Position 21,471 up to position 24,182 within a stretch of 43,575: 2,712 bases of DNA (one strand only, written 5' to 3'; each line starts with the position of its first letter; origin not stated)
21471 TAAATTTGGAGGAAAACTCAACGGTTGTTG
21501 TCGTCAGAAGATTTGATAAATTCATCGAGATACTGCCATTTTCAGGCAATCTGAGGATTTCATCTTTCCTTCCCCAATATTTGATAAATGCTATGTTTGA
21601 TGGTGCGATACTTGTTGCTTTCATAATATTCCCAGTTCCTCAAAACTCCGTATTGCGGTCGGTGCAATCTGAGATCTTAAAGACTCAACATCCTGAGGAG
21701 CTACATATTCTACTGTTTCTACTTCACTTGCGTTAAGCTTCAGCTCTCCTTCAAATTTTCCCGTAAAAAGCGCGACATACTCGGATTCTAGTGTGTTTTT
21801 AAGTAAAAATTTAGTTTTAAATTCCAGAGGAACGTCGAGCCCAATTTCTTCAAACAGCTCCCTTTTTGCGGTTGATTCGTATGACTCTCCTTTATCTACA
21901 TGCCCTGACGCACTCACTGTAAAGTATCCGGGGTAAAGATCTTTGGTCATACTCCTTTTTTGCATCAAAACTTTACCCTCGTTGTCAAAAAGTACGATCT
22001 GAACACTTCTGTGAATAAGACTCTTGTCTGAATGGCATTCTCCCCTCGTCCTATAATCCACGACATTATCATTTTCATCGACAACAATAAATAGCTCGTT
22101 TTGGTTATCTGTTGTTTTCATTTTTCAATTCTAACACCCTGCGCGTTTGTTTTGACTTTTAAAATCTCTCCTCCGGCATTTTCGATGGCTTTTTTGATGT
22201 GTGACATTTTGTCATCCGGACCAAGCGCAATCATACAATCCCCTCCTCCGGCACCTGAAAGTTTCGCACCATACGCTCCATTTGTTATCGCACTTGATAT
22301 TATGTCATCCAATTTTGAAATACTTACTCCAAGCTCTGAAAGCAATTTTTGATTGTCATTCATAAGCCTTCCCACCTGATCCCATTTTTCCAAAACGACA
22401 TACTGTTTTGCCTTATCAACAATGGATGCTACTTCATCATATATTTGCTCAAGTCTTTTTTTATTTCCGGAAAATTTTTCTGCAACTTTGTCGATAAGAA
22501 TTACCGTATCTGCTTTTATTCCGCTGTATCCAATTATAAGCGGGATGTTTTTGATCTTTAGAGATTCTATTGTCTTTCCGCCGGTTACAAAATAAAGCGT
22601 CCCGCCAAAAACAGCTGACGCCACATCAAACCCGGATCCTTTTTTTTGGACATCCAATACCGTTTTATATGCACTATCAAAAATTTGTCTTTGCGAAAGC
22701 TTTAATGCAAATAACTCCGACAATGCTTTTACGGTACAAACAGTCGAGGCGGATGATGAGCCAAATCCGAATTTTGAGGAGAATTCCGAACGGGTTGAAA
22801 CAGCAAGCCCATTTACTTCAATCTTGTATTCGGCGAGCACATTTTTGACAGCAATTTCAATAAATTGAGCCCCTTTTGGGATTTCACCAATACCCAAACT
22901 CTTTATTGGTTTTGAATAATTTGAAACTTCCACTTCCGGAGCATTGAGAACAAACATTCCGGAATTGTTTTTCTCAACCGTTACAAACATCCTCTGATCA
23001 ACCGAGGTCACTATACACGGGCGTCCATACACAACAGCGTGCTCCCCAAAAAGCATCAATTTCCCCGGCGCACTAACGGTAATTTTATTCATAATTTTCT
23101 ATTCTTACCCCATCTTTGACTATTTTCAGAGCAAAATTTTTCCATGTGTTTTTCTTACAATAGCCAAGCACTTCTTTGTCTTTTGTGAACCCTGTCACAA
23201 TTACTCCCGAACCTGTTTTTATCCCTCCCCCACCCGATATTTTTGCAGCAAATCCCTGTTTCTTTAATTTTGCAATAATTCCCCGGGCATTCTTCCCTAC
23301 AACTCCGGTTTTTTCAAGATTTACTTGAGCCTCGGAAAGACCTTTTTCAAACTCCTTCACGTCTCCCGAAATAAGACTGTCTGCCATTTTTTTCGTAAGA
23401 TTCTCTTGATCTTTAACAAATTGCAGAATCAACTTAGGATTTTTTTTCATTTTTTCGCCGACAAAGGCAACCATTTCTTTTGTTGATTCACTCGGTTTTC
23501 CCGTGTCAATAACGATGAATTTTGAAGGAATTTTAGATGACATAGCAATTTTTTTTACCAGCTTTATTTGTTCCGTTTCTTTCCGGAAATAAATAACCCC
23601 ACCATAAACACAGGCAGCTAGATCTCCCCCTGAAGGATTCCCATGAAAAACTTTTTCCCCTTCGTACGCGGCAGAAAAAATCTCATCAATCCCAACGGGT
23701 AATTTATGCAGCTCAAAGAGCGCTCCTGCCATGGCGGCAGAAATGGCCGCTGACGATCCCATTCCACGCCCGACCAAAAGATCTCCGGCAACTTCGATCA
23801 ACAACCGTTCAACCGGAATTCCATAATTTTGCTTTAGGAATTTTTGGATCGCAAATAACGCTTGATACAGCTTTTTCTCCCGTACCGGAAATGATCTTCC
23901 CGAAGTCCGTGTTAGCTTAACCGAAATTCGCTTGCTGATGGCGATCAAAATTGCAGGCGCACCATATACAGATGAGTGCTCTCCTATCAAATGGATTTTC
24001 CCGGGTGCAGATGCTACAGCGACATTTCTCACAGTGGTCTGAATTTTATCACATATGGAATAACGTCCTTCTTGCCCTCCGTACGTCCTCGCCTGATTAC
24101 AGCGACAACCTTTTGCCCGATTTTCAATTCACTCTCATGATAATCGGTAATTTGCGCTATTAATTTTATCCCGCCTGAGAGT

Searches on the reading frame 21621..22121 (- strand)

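Call 39: search_protein_families(library=pfam, proteins=[window:21621-22121:-], max_evalue=0.001)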
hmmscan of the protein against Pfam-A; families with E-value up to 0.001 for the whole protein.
window:21621-22121:- (166 aa): 1 family
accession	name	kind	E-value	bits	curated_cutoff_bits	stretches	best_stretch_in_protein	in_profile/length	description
PF00293.34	NUDIX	-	8.7e-20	71.5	21.1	1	37-154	3-125/134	NUDIX domain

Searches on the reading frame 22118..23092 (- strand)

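Call 39: search_protein_families(library=pfam, proteins=[window:22118-23092:-], max_evalue=0.001)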
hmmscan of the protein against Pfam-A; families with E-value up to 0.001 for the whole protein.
window:22118-23092:- (324 aa): 3 families
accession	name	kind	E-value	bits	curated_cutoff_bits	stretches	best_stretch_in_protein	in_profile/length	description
PF00288.32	GHMP_kinases_N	-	1.1e-14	54.8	22.3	1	78-164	3-87/87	GHMP kinases N terminal domain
PF08544.19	GHMP_kinases_C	-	2e-14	54.2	21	1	235-305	8-81/85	GHMP kinases C terminal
PF22700.2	MVD-like_N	-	0.00039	20.5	27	0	82-141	69-128/157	Diphosphomevalonate decarboxylase-like N-terminal domain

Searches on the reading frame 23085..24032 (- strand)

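Call 39: search_protein_families(library=pfam, proteins=[window:23085-24032:-], max_evalue=0.001)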
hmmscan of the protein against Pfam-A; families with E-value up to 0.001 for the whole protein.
window:23085-24032:- (315 aa): 3 families
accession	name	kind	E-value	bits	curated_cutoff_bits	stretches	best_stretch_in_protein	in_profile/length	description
PF00288.32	GHMP_kinases_N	-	2.1e-16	60.3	22.3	1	64-145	8-87/87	GHMP kinases N terminal domain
PF08544.19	GHMP_kinases_C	-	7e-05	23.6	21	1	216-270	1-60/85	GHMP kinases C terminal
PF10509.15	GalKase_gal_bdg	-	9.6e-05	22.3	23.1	1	5-37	12-44/49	Galactokinase galactose-binding signature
